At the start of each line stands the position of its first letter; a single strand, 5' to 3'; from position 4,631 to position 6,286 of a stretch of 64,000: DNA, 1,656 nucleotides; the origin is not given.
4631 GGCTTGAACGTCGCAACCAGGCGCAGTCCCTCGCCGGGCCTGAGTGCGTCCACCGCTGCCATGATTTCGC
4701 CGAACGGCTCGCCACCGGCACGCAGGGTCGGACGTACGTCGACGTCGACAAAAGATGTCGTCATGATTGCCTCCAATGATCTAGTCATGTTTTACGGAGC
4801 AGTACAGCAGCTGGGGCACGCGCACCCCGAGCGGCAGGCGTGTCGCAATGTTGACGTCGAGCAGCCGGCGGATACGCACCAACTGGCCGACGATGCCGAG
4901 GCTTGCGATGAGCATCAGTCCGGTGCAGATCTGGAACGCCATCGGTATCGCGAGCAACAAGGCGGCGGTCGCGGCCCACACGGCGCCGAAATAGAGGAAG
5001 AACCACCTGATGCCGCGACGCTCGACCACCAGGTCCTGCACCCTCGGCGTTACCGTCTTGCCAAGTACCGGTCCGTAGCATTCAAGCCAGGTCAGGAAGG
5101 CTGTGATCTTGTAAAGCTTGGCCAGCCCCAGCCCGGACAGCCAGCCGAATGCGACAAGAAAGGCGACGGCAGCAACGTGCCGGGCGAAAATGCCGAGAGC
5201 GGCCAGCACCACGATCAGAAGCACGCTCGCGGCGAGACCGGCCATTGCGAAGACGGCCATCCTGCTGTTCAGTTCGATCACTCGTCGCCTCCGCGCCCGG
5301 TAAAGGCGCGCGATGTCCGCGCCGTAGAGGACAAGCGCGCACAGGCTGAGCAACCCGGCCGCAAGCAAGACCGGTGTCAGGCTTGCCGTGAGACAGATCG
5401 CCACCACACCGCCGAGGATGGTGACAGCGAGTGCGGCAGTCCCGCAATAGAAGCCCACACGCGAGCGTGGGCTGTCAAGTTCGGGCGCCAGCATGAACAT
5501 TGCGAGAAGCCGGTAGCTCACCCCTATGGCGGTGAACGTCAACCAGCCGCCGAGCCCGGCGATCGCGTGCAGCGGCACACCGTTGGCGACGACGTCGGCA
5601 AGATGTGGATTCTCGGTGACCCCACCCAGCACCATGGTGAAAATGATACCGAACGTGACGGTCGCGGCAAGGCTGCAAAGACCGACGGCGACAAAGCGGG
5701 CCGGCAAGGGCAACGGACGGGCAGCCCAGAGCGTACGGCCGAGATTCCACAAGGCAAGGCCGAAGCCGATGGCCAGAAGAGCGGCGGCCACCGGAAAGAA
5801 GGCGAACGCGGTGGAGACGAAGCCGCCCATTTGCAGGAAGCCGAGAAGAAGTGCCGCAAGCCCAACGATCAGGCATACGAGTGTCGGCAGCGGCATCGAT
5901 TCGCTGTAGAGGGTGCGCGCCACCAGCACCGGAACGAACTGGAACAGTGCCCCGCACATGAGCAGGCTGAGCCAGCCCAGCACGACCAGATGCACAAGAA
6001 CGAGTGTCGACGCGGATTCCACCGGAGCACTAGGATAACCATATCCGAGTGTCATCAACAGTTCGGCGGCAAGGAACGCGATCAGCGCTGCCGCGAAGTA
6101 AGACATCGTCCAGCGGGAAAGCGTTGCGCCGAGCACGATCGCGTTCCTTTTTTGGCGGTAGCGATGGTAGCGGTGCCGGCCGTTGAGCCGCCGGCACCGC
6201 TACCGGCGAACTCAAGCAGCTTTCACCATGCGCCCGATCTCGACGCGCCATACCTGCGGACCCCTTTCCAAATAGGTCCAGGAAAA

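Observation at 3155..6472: Six-gene operon of DUF2249 proteins, a large polytopic membrane protein and an Nfu_N-DUF59 fusion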

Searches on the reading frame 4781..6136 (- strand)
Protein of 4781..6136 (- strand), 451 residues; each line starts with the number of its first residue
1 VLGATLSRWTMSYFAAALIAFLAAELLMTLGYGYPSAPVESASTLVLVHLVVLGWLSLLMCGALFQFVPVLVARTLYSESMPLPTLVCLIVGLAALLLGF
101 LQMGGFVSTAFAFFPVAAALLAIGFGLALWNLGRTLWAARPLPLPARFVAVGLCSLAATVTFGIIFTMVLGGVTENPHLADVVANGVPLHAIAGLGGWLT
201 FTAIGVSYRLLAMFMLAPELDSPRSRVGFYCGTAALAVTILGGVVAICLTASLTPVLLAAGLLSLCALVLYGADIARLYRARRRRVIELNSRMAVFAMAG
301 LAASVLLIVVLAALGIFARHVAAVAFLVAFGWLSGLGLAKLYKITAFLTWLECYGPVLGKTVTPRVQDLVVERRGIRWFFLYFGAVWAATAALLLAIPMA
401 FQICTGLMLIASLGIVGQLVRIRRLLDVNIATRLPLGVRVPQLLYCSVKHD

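Call 3: search_protein_families(library=pfam, max_evalue=0.01, proteins=[window:4781-6136:-])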
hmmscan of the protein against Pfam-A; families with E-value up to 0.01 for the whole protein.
window:4781-6136:- (451 aa): 0 families

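Call 4: search_protein_families(library=ncbifam, max_evalue=0.01, proteins=[window:4781-6136:-])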
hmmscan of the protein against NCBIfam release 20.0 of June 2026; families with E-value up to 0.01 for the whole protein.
window:4781-6136:- (451 aa): 0 families

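Call 6: search_solved_structures(query=window:4781-6136:-, max_evalue=10)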
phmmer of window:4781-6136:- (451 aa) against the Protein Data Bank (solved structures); distinct sequences matched with E-value up to 10: 3.
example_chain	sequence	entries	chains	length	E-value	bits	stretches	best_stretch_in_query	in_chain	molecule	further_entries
10kf_K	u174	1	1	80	0.081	15.3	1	114-166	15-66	Photosystem I reaction center subunit PsaK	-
5l10_A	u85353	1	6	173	0.65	12.3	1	110-141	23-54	N-acylhomoserine lactone dependent regulatory protein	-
7jfm_A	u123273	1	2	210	0.93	11.8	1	105-140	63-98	Interferon regulatory factor 3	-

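Call 7: find_homologous_proteins(query=window:4781-6136:-)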
Query window:4781-6136:- (451 aa): 2253 proteins with E <= 0.001 among 8000 candidates; the best 120 are listed.
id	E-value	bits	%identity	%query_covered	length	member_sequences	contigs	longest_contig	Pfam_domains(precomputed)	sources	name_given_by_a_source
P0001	7.7e-278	940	100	100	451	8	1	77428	-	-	-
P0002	2.2e-245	833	89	100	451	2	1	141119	-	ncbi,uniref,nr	ncbi:hypothetical protein [Mesorhizobium sp. Root157]|uniref:hypothetical protein n=1 Tax=Mesorhizob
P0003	3.6e-232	789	84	100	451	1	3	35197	-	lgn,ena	-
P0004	8.6e-232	788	84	100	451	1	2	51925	-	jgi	-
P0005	4.6e-229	779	83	100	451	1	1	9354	-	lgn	-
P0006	1.1e-228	778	82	100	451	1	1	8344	-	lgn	-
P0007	5.3e-228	776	83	100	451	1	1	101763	-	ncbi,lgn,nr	ncbi:MAG: hypothetical protein J0H40_19215 [Rhizobiales bacterium]|nr:hypothetical protein [Hyphomic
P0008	2.1e-227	774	81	100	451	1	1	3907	-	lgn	-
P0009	2.0e-226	770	81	100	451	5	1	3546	-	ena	-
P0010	2.1e-225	767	84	98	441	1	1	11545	-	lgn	-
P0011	1.4e-224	764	83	98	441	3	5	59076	-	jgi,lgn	-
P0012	5.0e-221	753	81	98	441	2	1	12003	-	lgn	-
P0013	9.4e-219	745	79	100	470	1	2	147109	-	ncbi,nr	ncbi:conserved membrane hypothetical protein [Hyphomicrobiales bacterium]|nr:conserved membrane hypo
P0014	4.8e-214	730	79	98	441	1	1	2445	-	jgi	jgi:hypothetical protein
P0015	7.2e-212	722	78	98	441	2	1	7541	-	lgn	-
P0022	1.7e-188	645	68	100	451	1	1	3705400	-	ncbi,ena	-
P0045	4.5e-181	621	67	100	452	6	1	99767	-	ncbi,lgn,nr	ncbi:MAG: hypothetical protein Q7T29_10920 [Gallionella sp.]|nr:hypothetical protein [Gallionella sp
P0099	5.6e-171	588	65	98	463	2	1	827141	-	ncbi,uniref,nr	ncbi:hypothetical protein OL599_01240 [Rhodovastum sp. RN2-1]|uniref:Uncharacterized protein n=1 Tax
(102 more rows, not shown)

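Call 9: find_encoding_contigs(protein=P0045, flank=8000, max_places=3)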
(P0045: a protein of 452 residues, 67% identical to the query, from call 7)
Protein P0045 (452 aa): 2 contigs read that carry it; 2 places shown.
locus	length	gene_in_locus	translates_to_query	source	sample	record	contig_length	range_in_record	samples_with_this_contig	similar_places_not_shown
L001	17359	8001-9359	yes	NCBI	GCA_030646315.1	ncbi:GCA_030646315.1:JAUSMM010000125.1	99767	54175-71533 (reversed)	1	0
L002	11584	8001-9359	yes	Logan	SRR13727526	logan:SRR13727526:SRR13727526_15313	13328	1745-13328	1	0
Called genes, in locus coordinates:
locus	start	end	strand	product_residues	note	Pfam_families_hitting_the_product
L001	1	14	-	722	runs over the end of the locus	PF00034:Cytochrom_C (weak), PF00127:Copper-bind (faint), PF13473:Cupredoxin_1 (faint), PF07731:Cu-oxidase_2 (faint), PF07732:Cu-oxidase_3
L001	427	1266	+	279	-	PF13085:Fer2_3, PF13237:Fer4_10 (weak), PF13183:Fer4_8, PF13534:Fer4_17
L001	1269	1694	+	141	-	PF01127:Sdh_cyt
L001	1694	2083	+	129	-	PF01127:Sdh_cyt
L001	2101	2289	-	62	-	-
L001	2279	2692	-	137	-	PF04343:DUF488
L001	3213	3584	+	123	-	-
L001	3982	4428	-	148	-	PF02082:Rrf2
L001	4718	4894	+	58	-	-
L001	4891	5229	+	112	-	PF12797:Fer4_2 (faint), PF12837:Fer4_6 (faint), PF13237:Fer4_10 (faint), PF13183:Fer4_8 (faint), PF12838:Fer4_7 (weak), PF13187:Fer4_9 (weak), PF00037:Fer4 (weak), PF11953:DUF3470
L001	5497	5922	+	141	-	-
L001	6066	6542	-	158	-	-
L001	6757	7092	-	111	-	PF02627:CMD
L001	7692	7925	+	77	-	PF10006:DUF2249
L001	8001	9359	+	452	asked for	-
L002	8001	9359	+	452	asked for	-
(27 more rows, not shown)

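Call 10: find_encoding_contigs(protein=P0099, flank=8000, max_places=2)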
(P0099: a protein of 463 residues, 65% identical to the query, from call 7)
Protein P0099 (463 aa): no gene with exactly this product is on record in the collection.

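Call 11: find_encoding_contigs(protein=P0022, flank=8000, max_places=2)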
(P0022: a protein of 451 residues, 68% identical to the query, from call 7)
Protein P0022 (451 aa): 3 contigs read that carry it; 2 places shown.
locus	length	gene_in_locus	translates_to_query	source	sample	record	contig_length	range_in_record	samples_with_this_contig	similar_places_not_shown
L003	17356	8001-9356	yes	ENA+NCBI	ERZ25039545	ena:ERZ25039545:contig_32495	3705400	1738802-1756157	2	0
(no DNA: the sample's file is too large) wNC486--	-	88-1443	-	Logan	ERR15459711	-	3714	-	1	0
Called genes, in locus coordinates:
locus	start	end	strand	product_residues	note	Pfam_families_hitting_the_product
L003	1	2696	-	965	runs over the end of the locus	PF07695:7TMR-DISM_7TM (weak), PF00989:PAS, PF08447:PAS_3, PF08448:PAS_4 (weak), PF13426:PAS_9 (faint), PF00990:GGDEF, PF00563:EAL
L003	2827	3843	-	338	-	PF08240:ADH_N, PF00107:ADH_zinc_N, PF13602:ADH_zinc_N_2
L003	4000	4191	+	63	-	PF06698:DUF1192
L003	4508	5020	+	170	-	PF07323:DUF1465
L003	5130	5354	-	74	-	PF01197:Ribosomal_L31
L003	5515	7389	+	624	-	PF00664:ABC_membrane, PF00005:ABC_tran, PF02463:SMC_N (weak)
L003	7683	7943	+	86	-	PF10006:DUF2249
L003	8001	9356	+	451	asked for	-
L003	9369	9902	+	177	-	PF10006:DUF2249, PF01206:TusA (faint), PF10006:DUF2249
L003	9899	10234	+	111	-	PF01883:FeS_assembly_P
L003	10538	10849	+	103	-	PF09313:TehB-like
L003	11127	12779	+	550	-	PF00115:COX1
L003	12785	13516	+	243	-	PF02433:FixO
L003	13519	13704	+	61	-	PF05545:FixQ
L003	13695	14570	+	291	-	PF14715:FixP_N, PF14495:Cytochrom_C550 (faint), PF00034:Cytochrom_C, PF13442:Cytochrome_CBB3, PF00034:Cytochrom_C, PF13442:Cytochrome_CBB3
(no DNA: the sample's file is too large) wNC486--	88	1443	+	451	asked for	-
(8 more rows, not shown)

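Call 12: find_encoding_contigs(protein=P0002, flank=10000, max_places=2)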
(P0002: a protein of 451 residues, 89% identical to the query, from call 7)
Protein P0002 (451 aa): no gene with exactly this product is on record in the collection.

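Call 13: find_encoding_contigs(protein=P0001, flank=10000, max_places=3)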
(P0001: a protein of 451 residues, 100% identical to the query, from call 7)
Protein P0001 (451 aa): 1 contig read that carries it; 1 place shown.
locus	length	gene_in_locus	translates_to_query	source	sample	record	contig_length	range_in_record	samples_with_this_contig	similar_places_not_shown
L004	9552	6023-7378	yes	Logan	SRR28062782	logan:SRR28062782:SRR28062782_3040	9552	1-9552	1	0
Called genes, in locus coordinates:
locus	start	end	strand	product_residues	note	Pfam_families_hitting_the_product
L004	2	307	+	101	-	?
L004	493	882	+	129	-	PF13683:rve_3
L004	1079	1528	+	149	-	PF01548:DEDD_Tnp_IS110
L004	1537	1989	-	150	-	-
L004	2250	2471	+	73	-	-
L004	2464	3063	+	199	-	PF00313:CSD, PF08206:OB_RNB (faint), PF00313:CSD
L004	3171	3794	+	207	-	-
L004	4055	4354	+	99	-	-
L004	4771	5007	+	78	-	PF09834:DUF2061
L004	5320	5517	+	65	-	PF01527:HTH_Tnp_1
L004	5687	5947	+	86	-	PF10006:DUF2249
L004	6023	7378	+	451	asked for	-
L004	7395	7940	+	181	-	PF10006:DUF2249, PF01206:TusA (faint), PF10006:DUF2249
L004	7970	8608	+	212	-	PF08712:Nfu_N, PF01883:FeS_assembly_P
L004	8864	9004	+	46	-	-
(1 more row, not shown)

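Call 15: search_protein_representatives(protein=window:4781-6136:-)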
Query: 451 residues. Proteins with E-value up to 0.001 (for the whole library): 926; up to 1e-10: 423; up to 1e-30: 119. The best 150 are listed.
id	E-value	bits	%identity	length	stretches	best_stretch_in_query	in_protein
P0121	1.0e-136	473.1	57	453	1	3-448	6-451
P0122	3.0e-124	431.9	53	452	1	1-429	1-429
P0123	4.6e-118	411.6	60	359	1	93-446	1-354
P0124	4.0e-108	378.8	48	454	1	1-446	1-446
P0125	6.0e-107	374.9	48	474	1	1-447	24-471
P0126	3.2e-106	372.6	57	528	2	86-444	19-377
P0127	2.3e-104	366.4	46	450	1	1-445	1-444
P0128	5.8e-101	355.2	48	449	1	1-446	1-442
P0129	3.7e-100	352.6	47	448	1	1-448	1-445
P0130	7.4e-100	351.6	47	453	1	4-448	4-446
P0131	3.1e-97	342.9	57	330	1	1-331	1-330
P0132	1.2e-96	341.0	47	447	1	1-426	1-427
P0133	1.3e-96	340.9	48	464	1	3-425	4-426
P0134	5.5e-96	338.8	48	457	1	1-432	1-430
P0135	1.3e-92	327.7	69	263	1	22-275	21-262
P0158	7.0e-70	252.8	45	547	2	2-247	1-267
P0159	1.1e-69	252.2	46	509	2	1-242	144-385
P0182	3.4e-50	187.9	53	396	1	212-395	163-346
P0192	9.0e-44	166.8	44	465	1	139-411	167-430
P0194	1.3e-42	162.9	55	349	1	2-171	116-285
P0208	7.7e-37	143.9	36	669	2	139-428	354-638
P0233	4.4e-32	128.2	34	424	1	6-416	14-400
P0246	6.1e-30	121.2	51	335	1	68-224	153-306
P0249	5.8e-29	118.0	37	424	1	6-426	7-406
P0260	2.6e-26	109.3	31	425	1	13-415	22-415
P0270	1.1e-24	103.8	32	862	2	33-419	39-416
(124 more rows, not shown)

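Call 18: search_solved_structures(query=A1, max_evalue=10)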
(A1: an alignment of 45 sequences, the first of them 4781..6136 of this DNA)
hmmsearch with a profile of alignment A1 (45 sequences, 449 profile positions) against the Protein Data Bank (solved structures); distinct sequences matched with E-value up to 10: 0.

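Call 28: find_related_loci(query=A1, collection=genome_contigs, flank=10000)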
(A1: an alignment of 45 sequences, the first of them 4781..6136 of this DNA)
Query A1 (451 aa) in genome_contigs; peptide patterns used: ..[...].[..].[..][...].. (x = any residue, [..] = any of these).
598 stretches matched a pattern (row limit reached: there are more); 591 encode a relative of the query (tblastn E <= 1e-3); the best 80 are kept; 80 distinct loci.
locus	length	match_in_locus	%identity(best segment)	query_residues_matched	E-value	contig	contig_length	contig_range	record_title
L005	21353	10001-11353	89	1-451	0e+0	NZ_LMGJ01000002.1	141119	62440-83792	Mesorhizobium sp. Root157 contig_10, whole genome shotgun sequence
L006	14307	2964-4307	71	3-450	0e+0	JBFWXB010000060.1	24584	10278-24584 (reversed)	MAG: Variibacter sp. isolate CA_2019_TPBS_130 NODE_9777_length_24584_cov_5.885145_TPBS, whole genome shotgun sequence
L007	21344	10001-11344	68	3-450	0e+0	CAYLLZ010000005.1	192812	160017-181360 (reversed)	MAG TPA_asm: uncultured Afipia sp. isolate binchicken_co286_5 genome assembly, contig: NODE_86_length_192812_cov_16.3446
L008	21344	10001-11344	68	3-450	0e+0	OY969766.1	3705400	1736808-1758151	MAG: uncultured Alphaproteobacteria bacterium isolate MFD05674.bin.c.1 genome assembly, chromosome: 1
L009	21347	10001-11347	70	3-451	0e+0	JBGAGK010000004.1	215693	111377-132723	MAG: Steroidobacteraceae bacterium isolate MAG_MBR_H125.3 MBRH125-3_opera_contig_399, whole genome shotgun sequence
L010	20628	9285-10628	68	3-450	8e-179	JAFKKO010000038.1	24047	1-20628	MAG: Hyphomicrobiales bacterium isolate SCN18_30_10_14_R3_B_63_20 SCN18_30_10_14_R3_B_scaffold_1163, whole genome shotgu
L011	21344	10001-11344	74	3-450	0e+0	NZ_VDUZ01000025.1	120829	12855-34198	Vineibacter terrae strain CC-CFT640 contig025, whole genome shotgun sequence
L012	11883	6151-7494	66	3-450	2e-178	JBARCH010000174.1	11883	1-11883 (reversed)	MAG: Pseudolabrys sp. isolate MFD03295_ilm_asm_bin9 k127_166952, whole genome shotgun sequence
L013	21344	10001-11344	67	3-450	5e-174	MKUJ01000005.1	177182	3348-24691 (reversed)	MAG: Afipia sp. 64-13 SCNpilot_expt_1000_bf_scaffold_273, whole genome shotgun sequence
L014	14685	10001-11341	64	3-449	1e-173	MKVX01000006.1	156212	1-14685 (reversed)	MAG: Rhizobiales bacterium 62-47 SCNpilot_cont_300_bf_scaffold_141, whole genome shotgun sequence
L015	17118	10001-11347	64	1-449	2e-171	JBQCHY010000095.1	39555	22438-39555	MAG: Xanthobacteraceae bacterium isolate bin752 k141_325945, whole genome shotgun sequence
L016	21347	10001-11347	63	1-449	5e-171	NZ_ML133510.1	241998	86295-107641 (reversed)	Borborobacter arsenicus strain CB3 scaffold7, whole genome shotgun sequence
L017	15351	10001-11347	66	1-449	4e-169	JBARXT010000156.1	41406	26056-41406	MAG: Xanthobacteraceae bacterium isolate MFD12220_ilm_asm_bin9 k127_80808, whole genome shotgun sequence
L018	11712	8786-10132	62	2-450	6e-169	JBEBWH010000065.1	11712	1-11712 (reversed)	MAG: Bradyrhizobium sp. isolate T2.bin.282 NODE_20286_length_11712_cov_7.356781, whole genome shotgun sequence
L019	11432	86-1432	65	1-449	8e-169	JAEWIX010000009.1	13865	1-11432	MAG: Proteobacteria bacterium isolate OH_PBrB_129 k127_957451, whole genome shotgun sequence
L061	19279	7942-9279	59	1-446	2e-149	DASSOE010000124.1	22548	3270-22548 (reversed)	MAG TPA_asm: Sphingomicrobium sp. isolate SMAG_U1244 k141_605352, whole genome shotgun sequence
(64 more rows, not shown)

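Call 29: predict_structure(alignment_id=A1)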
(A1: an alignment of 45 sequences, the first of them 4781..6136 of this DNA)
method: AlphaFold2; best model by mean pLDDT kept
length: 451 residues; sequences in the alignment: 45
mean_pLDDT: 95.1   pTM: 0.94
mean pLDDT of the five models: 95.1, 94.4, 94.3, 94.1, 93.9
residues with pLDDT >= 90: 427; 70-90: 17; 50-70: 5; < 50: 2
segments of 3 or more residues with pLDDT < 50: none
pLDDT, mean of each block of 10 residues (from residue 1): 74 98 99 96 98 98 96 94 98 98 94 97 98 98 97 98 97 93 93 96 96 91 96 96 93 90 95 95 94 97 94 93 97 98 96 93 96 98 99 98 99 98 97 92 85 59
secondary structure, 60 per line:
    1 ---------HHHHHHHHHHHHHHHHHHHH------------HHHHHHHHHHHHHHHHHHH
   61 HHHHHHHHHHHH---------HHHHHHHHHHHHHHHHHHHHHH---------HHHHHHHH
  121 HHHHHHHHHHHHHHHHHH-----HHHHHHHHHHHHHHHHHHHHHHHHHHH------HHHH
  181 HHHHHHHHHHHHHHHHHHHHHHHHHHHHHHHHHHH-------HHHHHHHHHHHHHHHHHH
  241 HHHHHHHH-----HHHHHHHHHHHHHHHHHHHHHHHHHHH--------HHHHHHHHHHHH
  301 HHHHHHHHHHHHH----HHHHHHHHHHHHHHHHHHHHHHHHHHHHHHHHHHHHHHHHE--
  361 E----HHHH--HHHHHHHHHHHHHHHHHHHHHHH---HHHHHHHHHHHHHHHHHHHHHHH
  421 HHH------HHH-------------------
elements in order: H10-29 H42-72 H82-103 H113-138 H144-170 H177-215 H223-248 H254-280 H289-313 H318-357 H366-369 H372-394 H398-423

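Call 32: fold_search(model_id=the predicted structure, library=pdb)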
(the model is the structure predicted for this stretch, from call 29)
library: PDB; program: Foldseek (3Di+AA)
matches with E <= 10: 101; with E <= 0.001: 19
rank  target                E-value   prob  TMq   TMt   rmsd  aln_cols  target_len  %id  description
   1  4xyd_A                2.0e-06  1.00  0.60  0.60   6.5       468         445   16  Nitric oxide reductase from Roseobacter denitrificans (RdNOR) (released 2016-05-25)
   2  3o0r_B                8.2e-06  1.00  0.61  0.61   6.7       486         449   17  Crystal structure of nitric oxide reductase from Pseudomonas aeruginosa in complex with antibody fragment (released 2010-12-29)
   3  3mk7_A                1.2e-05  1.00  0.64  0.62   6.5       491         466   11  The structure of CBB3 cytochrome oxidase (released 2010-08-04)
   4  3mk7_D                1.3e-05  1.00  0.65  0.63   6.3       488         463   12  The structure of CBB3 cytochrome oxidase (released 2010-08-04)
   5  3mk7_G                1.5e-05  1.00  0.64  0.62   6.5       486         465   11  The structure of CBB3 cytochrome oxidase (released 2010-08-04)
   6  6xkw_n                1.7e-05  1.00  0.61  0.59   6.7       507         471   11  R. capsulatus CIII2CIV bipartite super-complex (SC-2A) with CcoH/cy (released 2020-12-30)
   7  8smr_E                4.0e-05  1.00  0.65  0.63   6.3       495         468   14  cytochrome bc1-cbb3 supercomplex from Pseudomonas aeruginosa (released 2023-10-11)
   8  9g83_t                6.6e-05  1.00  0.61  0.59   6.7       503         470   11  Respiratory supercomplex CI1-CIII2-CIV2-(cbb3)1 from alphaproteobacterium (released 2026-02-04)
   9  9g6b_A                9.9e-05  1.00  0.62  0.60   6.5       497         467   12  cbb3-2 NOH complex (released 2026-01-28)
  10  7cub_A                1.2e-04  1.00  0.66  0.47   7.0       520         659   12  2.55-Angstrom Cryo-EM structure of Cytochrome bo3 from Escherichia coli in Native Membrane (released 2021-08-25)
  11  8hcr_F                2.1e-04  1.00  0.67  0.56   5.9       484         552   13  Cryo-EM structure of the Mycobacterium tuberculosis cytochrome bcc:aa3 supercomplex and a novel inhibitor targeting su (released 2023-05-03)
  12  1ehk_A                2.2e-04  1.00  0.64  0.54   8.0       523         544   14  CRYSTAL STRUCTURE OF THE ABERRANT BA3-CYTOCHROME-C OXIDASE FROM THERMUS THERMOPHILUS (released 2001-02-22)
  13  9gy6_F                2.4e-04  1.00  0.70  0.59   6.7       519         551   13  Mycobacterial cytochrome bc1:aa3 with inhibitor (released 2025-04-09)
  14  6wti_A                2.8e-04  1.00  0.65  0.47   6.4       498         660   10  The Cryo-EM structure of the ubiquinol oxidase from Escherichia coli (released 2021-01-20)
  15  7n9z_F                6.0e-04  1.00  0.67  0.48   6.8       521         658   13  E. coli cytochrome bo3 in MSP nanodisc (released 2021-09-01)
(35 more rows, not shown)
